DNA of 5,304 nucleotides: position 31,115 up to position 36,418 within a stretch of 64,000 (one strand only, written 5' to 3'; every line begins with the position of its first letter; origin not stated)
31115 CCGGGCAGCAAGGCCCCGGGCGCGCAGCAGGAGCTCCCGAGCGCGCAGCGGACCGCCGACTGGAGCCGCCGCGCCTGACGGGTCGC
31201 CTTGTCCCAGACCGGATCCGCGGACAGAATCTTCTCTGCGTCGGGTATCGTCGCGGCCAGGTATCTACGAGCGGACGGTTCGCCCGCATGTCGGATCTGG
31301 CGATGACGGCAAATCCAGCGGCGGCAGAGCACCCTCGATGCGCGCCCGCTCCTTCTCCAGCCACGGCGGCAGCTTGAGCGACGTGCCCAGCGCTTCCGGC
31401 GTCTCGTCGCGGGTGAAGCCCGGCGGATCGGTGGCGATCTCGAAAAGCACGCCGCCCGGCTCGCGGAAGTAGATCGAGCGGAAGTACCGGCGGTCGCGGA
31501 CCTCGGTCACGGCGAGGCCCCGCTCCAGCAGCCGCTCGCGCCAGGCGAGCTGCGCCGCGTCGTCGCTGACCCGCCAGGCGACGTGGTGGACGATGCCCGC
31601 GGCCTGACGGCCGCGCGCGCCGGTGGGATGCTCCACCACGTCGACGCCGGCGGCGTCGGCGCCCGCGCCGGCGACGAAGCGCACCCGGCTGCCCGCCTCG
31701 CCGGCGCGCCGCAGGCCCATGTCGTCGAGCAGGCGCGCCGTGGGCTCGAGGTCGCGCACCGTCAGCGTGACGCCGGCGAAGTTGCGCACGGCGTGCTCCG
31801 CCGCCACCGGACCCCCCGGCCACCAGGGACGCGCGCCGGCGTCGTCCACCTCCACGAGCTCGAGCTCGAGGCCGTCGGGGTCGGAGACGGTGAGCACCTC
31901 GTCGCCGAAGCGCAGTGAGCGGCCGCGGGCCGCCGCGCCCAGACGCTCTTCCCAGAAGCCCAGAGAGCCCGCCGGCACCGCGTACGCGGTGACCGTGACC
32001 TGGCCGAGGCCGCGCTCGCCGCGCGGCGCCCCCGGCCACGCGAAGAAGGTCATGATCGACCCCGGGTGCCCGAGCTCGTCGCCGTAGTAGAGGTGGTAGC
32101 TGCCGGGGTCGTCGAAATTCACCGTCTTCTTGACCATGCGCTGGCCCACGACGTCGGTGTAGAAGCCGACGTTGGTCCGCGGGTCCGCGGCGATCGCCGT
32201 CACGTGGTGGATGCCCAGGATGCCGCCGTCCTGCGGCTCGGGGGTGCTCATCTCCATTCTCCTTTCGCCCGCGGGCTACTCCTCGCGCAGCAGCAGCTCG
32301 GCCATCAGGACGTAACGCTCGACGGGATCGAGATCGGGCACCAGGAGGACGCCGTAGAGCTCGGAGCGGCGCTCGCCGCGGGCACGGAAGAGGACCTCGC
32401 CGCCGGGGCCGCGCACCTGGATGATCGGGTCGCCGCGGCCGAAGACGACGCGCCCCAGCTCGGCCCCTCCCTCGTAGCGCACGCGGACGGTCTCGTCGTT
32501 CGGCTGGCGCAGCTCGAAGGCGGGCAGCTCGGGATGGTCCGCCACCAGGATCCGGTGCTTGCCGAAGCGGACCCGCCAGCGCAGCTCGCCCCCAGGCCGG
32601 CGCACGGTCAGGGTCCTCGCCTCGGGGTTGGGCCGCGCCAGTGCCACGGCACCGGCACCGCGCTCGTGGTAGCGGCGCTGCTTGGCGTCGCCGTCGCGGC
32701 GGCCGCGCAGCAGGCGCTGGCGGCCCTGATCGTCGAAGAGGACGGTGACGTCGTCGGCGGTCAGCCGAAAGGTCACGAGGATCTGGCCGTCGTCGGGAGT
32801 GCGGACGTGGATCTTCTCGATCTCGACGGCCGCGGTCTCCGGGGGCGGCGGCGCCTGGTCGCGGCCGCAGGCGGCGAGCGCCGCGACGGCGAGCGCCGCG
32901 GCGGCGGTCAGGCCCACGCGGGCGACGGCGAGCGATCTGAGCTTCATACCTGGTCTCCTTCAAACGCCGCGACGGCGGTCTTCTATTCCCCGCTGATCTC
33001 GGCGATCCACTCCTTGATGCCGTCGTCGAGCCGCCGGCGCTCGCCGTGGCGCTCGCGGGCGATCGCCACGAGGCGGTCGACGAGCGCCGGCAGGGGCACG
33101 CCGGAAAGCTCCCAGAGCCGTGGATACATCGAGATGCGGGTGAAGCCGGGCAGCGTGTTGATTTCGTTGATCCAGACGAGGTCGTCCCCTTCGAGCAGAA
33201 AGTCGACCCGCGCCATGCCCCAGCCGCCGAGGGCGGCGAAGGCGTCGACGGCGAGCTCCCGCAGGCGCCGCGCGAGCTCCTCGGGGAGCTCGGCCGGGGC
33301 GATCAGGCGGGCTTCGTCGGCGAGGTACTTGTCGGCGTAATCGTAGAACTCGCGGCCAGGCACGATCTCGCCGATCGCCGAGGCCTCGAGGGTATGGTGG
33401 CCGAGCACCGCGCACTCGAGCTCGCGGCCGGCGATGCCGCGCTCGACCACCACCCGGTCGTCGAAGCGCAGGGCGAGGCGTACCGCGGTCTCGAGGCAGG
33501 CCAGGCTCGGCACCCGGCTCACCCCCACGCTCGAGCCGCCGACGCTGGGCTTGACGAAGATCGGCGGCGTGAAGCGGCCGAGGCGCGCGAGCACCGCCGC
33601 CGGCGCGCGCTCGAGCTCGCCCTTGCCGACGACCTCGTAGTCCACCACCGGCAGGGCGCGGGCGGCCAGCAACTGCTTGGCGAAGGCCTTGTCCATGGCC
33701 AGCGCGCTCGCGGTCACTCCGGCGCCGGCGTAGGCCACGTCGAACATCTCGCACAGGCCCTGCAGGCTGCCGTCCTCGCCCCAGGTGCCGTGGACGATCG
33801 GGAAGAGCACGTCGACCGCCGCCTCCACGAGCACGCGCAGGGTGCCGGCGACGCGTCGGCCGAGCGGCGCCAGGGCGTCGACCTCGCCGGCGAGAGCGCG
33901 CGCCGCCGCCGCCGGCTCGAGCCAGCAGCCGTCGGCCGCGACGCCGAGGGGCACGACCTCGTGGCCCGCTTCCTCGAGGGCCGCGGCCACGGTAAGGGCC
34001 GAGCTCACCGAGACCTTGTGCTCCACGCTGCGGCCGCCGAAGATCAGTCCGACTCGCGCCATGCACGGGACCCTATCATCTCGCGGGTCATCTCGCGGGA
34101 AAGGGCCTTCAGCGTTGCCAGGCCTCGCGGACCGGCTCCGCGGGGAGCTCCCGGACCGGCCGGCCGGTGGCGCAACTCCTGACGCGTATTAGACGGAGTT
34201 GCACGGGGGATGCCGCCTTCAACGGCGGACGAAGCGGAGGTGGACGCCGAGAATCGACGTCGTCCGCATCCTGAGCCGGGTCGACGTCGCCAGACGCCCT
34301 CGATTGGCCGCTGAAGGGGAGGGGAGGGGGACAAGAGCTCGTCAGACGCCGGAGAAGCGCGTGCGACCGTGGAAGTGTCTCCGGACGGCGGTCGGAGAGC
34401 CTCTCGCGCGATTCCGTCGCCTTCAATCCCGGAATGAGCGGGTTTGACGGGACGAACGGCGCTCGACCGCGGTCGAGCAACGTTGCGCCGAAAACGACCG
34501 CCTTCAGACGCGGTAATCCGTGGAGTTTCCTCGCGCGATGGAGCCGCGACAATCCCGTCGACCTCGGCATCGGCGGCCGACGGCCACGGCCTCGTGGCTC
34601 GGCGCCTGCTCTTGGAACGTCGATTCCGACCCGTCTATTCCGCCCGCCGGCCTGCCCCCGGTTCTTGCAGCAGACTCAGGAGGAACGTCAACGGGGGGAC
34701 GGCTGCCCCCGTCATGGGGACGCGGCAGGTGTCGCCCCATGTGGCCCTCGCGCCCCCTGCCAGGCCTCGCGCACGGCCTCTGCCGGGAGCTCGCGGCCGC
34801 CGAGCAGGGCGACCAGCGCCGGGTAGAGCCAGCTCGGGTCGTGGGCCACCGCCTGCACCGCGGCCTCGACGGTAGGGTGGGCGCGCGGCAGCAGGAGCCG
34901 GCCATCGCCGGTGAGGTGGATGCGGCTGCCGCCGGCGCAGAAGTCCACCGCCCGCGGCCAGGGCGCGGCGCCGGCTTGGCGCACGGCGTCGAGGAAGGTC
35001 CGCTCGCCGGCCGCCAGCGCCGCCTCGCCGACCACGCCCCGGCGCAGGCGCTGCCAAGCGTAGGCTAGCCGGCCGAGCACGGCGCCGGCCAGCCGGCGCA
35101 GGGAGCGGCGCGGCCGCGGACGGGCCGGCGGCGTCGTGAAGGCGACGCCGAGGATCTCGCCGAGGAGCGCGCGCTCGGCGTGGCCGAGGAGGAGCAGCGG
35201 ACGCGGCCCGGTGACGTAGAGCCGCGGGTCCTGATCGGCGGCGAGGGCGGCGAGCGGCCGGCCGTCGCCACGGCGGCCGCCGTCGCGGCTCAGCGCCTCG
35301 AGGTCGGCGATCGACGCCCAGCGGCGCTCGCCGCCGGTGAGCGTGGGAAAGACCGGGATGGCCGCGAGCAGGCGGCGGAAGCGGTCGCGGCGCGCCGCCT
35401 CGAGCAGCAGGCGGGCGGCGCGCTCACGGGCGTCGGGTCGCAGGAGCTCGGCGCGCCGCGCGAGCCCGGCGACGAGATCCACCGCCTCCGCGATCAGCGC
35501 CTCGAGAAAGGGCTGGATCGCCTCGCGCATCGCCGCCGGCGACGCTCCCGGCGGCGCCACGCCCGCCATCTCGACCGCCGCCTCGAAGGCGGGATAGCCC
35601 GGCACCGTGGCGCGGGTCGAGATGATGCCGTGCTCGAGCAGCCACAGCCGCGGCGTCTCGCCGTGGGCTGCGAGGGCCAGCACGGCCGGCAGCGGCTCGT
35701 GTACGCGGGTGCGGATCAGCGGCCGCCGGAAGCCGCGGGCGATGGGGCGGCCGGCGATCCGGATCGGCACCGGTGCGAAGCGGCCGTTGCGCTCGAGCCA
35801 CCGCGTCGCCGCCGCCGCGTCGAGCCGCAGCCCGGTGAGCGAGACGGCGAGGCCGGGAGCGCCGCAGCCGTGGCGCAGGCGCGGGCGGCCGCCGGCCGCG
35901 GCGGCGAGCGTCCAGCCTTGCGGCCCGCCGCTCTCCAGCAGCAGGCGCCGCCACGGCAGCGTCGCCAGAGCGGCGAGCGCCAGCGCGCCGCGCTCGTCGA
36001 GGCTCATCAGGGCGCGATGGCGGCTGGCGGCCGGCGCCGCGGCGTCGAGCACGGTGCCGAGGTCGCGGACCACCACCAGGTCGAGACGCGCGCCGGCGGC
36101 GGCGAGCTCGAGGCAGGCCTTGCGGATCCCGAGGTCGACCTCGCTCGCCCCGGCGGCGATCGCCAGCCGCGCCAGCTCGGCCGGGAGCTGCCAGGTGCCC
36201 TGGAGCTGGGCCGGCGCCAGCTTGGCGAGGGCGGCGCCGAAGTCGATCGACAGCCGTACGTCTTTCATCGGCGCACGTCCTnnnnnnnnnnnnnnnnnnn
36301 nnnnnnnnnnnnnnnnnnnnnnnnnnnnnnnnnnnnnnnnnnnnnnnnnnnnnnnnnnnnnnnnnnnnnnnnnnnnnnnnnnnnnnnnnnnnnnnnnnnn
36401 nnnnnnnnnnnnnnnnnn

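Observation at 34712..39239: Two-gene module: membrane-associated GHKL ATPase-transglutaminase fusion plus a 518-aa partner with a possibly degenerate GHKL-like N-terminus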

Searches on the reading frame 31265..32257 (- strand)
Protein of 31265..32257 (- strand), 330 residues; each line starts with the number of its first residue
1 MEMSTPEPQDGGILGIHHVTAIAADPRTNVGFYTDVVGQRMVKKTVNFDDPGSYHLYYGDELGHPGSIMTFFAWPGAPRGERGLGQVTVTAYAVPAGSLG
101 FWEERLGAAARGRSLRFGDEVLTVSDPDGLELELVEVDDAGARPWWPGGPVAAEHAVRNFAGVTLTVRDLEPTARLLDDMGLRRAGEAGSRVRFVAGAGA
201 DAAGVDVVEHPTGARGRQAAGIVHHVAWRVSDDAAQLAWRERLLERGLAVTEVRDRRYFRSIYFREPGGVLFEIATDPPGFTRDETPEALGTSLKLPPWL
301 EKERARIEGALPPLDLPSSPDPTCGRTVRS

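Call 9: search_protein_families(library=pfam, proteins=[window:31265-32257:-], max_evalue=0.01)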
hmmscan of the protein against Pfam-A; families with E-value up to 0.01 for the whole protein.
window:31265-32257:- (330 aa): 2 families
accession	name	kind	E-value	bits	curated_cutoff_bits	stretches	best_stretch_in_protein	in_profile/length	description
PF00903.31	Glyoxalase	-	8.1e-15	55.7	20.6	1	15-274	1-121/121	Glyoxalase/Bleomycin resistance protein/Dioxygenase superfamily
PF13669.12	Glyoxalase_4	-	0.0004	21.1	27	0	124-187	41-96/109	Glyoxalase/Bleomycin resistance protein/Dioxygenase superfamily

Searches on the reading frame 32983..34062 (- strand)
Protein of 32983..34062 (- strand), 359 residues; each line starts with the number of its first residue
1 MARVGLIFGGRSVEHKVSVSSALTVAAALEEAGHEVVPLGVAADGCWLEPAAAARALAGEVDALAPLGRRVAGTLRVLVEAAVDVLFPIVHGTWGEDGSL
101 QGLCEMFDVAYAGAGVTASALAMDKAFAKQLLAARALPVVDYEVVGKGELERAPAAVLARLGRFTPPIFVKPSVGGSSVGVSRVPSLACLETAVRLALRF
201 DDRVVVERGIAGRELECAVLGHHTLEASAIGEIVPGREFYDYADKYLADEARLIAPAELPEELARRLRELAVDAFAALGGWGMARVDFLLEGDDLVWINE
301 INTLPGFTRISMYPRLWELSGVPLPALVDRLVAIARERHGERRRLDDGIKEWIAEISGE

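Call 9: search_protein_families(library=pfam, proteins=[window:32983-34062:-], max_evalue=0.01)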
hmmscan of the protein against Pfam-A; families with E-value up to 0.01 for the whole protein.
window:32983-34062:- (359 aa): 4 families
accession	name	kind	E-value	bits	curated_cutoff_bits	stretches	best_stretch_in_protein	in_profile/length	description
PF07478.18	Dala_Dala_lig_C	-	1.1e-62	211.7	24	1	131-332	1-203/204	D-ala D-ala ligase C-terminus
PF01820.27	Dala_Dala_lig_N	-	2.1e-26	93.3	34.6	1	3-114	1-121/121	D-ala D-ala ligase N-terminus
PF02222.28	ATP-grasp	-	1.3e-06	28.6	27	1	133-302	4-160/179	ATP-grasp domain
PF02786.22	CPSase_L_D2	-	0.0081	16.1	19.8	0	126-303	3-178/211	Carbamoyl-phosphate synthase L chain, ATP binding domain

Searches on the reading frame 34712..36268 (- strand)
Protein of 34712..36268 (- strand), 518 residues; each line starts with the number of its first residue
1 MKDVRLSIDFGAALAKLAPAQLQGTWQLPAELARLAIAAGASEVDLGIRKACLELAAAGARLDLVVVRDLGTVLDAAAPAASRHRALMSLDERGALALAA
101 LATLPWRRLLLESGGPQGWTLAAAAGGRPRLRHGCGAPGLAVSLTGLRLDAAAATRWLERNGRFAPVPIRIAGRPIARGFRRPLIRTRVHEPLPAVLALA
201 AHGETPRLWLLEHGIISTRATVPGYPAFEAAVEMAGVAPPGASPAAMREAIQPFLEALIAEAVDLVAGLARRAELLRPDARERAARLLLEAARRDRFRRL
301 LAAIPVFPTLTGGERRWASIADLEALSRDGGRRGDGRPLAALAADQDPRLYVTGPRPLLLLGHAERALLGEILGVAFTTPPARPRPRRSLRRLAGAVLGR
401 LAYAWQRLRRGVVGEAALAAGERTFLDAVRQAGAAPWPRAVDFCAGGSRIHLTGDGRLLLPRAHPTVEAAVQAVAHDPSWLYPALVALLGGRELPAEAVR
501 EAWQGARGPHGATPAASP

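Call 5: search_protein_families(library=pfam, proteins=[window:34712-36268:-], max_evalue=1)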
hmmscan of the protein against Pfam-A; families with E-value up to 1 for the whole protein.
window:34712-36268:- (518 aa): 0 families

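Call 6: search_protein_families(library=ncbifam, proteins=[window:34712-36268:-], max_evalue=1)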
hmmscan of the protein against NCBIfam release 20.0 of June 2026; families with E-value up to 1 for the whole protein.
window:34712-36268:- (518 aa): 0 families

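Call 7: search_protein_families(library=padloc, proteins=[window:34712-36268:-], max_evalue=1)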
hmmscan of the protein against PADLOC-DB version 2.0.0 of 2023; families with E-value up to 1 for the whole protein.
window:34712-36268:- (518 aa): 0 families

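Call 11: find_homologous_proteins(query=window:34712-36268:-)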
Query window:34712-36268:- (518 aa): 47 proteins with E <= 0.001 among 8000 candidates.
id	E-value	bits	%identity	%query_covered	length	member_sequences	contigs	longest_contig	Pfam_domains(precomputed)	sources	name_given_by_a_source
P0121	0.0e+0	1076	99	100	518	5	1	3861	-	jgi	jgi:hypothetical protein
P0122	2.8e-234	797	77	97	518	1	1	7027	-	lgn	-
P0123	2.9e-192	658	67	97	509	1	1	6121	-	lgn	-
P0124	3.8e-170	585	63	98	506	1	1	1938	-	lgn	-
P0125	3.9e-164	565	59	98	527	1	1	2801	-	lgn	-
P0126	9.4e-161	554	58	98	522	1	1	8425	-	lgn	-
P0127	1.2e-160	554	57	98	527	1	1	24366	-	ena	-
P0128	1.5e-155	537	56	97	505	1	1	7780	-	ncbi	-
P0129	2.2e-153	530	53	100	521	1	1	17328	-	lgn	-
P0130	4.3e-136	473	52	100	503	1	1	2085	-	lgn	-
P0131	2.7e-121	424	51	97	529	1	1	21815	-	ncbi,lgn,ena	-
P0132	3.5e-121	424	50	99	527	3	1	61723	-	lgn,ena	-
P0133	1.2e-120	422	48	96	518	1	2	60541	-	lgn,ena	-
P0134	5.2e-101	357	46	97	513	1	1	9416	-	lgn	-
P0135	1.8e-98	349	44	98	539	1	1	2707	-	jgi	jgi:hypothetical protein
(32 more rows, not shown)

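Call 15: search_solved_structures(query=A1, max_evalue=10, show_alignments=3)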
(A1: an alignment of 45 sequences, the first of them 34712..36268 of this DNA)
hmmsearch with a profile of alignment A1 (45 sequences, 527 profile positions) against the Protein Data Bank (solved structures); distinct sequences matched with E-value up to 10: 1.
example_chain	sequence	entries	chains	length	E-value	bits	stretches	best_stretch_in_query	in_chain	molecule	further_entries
7l7b_D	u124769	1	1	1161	0.069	14.9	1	334-447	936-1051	DNA-directed RNA polymerase subunit beta'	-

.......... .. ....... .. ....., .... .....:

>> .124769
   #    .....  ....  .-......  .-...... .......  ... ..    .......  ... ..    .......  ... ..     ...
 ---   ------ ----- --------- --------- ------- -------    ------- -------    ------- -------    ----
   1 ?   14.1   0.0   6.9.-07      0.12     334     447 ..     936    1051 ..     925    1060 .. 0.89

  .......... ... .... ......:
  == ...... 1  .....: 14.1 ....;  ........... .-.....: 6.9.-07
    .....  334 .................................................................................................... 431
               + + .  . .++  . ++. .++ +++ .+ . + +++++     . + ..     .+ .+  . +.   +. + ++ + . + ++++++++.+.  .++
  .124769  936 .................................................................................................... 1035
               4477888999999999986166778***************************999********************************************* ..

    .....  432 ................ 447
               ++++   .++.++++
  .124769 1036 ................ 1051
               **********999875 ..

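Call 22: predict_structure(alignment_id=A1)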
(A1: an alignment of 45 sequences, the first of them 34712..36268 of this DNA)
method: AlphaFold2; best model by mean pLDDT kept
length: 518 residues; sequences in the alignment: 45
mean_pLDDT: 88.2   pTM: 0.70
mean pLDDT of the five models: 88.2, 88.0, 87.5, 85.7, 78.4
residues with pLDDT >= 90: 314; 70-90: 160; 50-70: 35; < 50: 9
segments of 3 or more residues with pLDDT < 50: 510-518
pLDDT, mean of each block of 10 residues (from residue 1): 64 69 87 95 97 97 95 92 92 89 91 88 93 89 95 95 96 95 94 94 88 90 88 89 86 94 97 95 96 95 97 92 88 72 90 88 95 93 68 78 84 91 94 71 91 87 95 94 90 79 75 41
secondary structure, 60 per line:
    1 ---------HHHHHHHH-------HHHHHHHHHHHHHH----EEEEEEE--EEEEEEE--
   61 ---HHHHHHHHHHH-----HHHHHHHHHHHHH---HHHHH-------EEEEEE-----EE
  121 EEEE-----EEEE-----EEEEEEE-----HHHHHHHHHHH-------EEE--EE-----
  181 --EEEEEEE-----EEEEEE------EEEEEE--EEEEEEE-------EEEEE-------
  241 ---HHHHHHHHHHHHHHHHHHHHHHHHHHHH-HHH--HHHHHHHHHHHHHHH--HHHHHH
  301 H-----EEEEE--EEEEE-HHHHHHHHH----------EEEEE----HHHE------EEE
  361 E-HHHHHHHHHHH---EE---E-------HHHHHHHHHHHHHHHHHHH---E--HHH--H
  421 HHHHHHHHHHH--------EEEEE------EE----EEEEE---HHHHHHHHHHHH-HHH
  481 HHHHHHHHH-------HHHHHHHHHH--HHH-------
elements in order: H10-17 H25-38 E43-49 E52-58 H64-74 H80-92 H96-100 E108-113 E119-124 E130-133 E139-145 H151-161 E169-171 E183-189 E195-200 E207-212 E215-221 E229-233 H244-271 H278-292 H295-301 E307-311 E314-318 H320-328 E339-343 E358-361 H363-373 H390-408 H420-431 E440-444 E457-461 H465-476 H478-489 H497-506

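Call 46: search_protein_families(library=pfam, alignment_id=A1, max_evalue=1)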
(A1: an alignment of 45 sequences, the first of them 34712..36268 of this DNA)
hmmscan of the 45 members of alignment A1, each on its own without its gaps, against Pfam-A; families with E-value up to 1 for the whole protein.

A. member 1, window:34712-36268:- (518 aa): 0 families

B. families by the number of members that match (of 45 scanned): 13 families
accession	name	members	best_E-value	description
PF22611.1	CFAP126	8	0.035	Flattop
PF08287.16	DASH_Spc19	4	0.014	Spc19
PF13018.11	ESPR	1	0.00021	Extended Signal Peptide of Type V secretion system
PF07240.16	Turandot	1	0.039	Stress-inducible humoral factor Turandot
PF19676.4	DUF6178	1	0.067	Family of unknown function (DUF6178)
PF20670.3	DUF6816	1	0.075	Domain of unknown function (DUF6816)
PF14198.11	TnpV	1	0.089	Transposon-encoded protein TnpV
PF20235.3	PIR2-like_helical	1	0.1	PIR2-like, helical domain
PF16221.11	HTH_47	1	0.17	winged helix-turn-helix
PF12236.14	Head-tail_con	1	0.31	Bacteriophage head to tail connecting protein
PF08044.16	DUF1707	1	0.34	DUF1707 SHOCT-like domain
PF02377.20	Dishevelled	1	0.52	Dishevelled specific domain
PF07896.17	DUF1674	1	0.53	Protein of unknown function (DUF1674)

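Call 54: find_homologous_proteins(query=A1, max_evalue=0.001)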
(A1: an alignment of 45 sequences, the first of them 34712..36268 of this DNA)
Query A1 (45 sequences) (518 aa, profile of the alignment): 47 proteins with E <= 0.001 among 8000 candidates.
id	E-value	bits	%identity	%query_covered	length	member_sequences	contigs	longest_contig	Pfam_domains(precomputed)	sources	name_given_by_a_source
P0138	5.5e-234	796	45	96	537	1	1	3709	-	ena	-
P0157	2.1e-233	794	39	96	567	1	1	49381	-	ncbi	-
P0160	1.3e-232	791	42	96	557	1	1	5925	-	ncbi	-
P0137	3.4e-232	790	43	96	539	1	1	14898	-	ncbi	-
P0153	1.3e-231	788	44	95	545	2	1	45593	-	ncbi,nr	ncbi:MAG: hypothetical protein GY719_27285 [bacterium]|nr:hypothetical protein [bacterium]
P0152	8.8e-231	785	43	97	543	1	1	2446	-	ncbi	-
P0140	3.3e-230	783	43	96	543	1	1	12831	-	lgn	-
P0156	6.6e-230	782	41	96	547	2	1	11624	-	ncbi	-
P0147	1.6e-229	781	42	96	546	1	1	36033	-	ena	-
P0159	4.0e-229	780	42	96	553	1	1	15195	-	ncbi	-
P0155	3.0e-228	777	44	96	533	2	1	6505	-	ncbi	-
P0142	4.2e-228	776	42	96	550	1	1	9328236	-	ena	-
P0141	5.7e-228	776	42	96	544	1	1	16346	-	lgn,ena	-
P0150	6.3e-227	772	40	96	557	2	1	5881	-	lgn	-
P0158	1.3e-226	771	44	96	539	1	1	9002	-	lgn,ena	-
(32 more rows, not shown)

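Call 60: search_protein_representatives(alignment_id=A1)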
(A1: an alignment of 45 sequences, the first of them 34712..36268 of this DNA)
Query: 45 sequences, 527 profile positions. Proteins with E-value up to 0.001 (for the whole library): 501; up to 1e-10: 402; up to 1e-30: 228. The best 150 are listed.
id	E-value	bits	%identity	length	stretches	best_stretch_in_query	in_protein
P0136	5.4e-222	754.5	-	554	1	6-525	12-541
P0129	5.2e-203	691.9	-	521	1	4-521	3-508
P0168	5.1e-201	685.3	-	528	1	3-521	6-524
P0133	8.4e-189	645.0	-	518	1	3-523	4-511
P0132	4.0e-180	616.3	-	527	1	7-525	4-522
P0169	1.3e-168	578.4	-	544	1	5-520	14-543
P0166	1.4e-168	578.2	-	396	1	3-377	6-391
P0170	2.0e-167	574.4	-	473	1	90-524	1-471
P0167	7.0e-121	420.8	-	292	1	3-271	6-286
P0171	6.5e-114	397.8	-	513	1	4-521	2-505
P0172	4.7e-112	391.7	-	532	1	4-523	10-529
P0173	4.2e-109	382.0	-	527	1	4-523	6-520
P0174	7.2e-108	377.9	-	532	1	4-522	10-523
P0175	2.2e-106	373.0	-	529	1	5-522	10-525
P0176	9.5e-106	370.9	-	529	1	4-524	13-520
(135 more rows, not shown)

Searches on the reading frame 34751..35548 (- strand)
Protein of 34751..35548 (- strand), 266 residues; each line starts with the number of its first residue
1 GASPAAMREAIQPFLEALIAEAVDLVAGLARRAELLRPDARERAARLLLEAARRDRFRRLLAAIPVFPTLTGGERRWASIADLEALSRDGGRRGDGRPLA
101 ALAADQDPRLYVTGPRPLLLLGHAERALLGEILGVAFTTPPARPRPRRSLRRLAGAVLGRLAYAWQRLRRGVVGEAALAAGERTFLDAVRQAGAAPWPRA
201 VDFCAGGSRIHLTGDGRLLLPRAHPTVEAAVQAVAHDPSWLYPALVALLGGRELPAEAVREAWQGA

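Call 84: search_solved_structures(query=A4, max_evalue=10, show_alignments=1)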
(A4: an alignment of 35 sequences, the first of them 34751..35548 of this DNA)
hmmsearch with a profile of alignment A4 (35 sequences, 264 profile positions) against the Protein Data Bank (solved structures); distinct sequences matched with E-value up to 10: 0.
